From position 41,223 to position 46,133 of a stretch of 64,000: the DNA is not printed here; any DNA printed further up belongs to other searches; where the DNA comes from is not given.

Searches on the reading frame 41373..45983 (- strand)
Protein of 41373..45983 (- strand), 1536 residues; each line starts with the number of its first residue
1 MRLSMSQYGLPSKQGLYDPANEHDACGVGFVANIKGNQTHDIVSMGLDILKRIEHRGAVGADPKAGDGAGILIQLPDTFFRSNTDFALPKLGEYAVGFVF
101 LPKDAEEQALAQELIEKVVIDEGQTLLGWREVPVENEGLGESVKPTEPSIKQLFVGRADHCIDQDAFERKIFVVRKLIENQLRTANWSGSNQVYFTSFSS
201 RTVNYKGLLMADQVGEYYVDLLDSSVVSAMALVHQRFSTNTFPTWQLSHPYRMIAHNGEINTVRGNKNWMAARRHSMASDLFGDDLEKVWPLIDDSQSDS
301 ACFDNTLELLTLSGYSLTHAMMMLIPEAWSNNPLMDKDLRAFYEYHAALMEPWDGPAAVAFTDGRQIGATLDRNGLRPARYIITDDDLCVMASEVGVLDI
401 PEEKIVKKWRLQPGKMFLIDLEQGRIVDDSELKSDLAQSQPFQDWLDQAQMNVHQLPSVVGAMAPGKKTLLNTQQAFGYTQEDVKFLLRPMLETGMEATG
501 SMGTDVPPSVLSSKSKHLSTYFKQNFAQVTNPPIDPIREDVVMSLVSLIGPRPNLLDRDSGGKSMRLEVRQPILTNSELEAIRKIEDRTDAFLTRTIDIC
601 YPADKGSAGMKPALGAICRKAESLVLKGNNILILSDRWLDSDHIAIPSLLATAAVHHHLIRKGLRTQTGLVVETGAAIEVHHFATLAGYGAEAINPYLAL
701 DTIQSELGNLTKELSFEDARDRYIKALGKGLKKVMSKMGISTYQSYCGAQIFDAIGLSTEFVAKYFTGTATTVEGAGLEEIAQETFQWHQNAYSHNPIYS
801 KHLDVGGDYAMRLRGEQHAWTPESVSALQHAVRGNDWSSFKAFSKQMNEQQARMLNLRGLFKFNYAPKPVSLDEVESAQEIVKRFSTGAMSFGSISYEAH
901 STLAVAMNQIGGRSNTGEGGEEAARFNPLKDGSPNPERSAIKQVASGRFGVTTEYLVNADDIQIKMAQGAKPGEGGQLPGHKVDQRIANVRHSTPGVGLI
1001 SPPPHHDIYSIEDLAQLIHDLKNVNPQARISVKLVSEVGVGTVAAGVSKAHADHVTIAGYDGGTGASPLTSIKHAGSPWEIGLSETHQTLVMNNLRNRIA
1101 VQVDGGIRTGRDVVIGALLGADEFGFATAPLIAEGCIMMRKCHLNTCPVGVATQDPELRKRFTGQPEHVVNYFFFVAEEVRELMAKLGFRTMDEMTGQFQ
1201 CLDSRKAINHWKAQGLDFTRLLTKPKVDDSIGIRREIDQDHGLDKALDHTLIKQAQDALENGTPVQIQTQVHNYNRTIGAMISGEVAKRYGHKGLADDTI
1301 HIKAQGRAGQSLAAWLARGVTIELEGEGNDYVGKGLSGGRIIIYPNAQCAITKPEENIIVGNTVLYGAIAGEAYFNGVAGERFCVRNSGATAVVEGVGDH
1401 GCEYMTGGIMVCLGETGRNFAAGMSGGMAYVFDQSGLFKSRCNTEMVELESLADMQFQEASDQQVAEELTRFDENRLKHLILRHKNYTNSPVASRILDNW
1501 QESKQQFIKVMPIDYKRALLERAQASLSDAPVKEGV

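Call 95: search_protein_families(library=ncbifam, proteins=[L018:5299-5847:-], max_evalue=0.001)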
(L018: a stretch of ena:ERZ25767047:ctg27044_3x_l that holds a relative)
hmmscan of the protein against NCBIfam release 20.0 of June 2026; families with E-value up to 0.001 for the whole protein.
L018:5299-5847:- (182 aa): 3 families
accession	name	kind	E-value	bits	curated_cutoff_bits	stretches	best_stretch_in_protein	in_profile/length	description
NF047343.1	SCCmet_CcrB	equivalog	1.5e-15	56.9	900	1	31-169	53-187/542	cassette chromosome recombinase CcrB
NF009949.0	PRK13413.1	equivalog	4.8e-13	49.2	272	1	1-182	1-194/203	master DNA invertase Mpi family serine-type recombinase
NF041201.1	recomb_XisF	equivalog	6.9e-08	31.9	375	1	3-136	2-140/465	fdxN element excision recombinase XisF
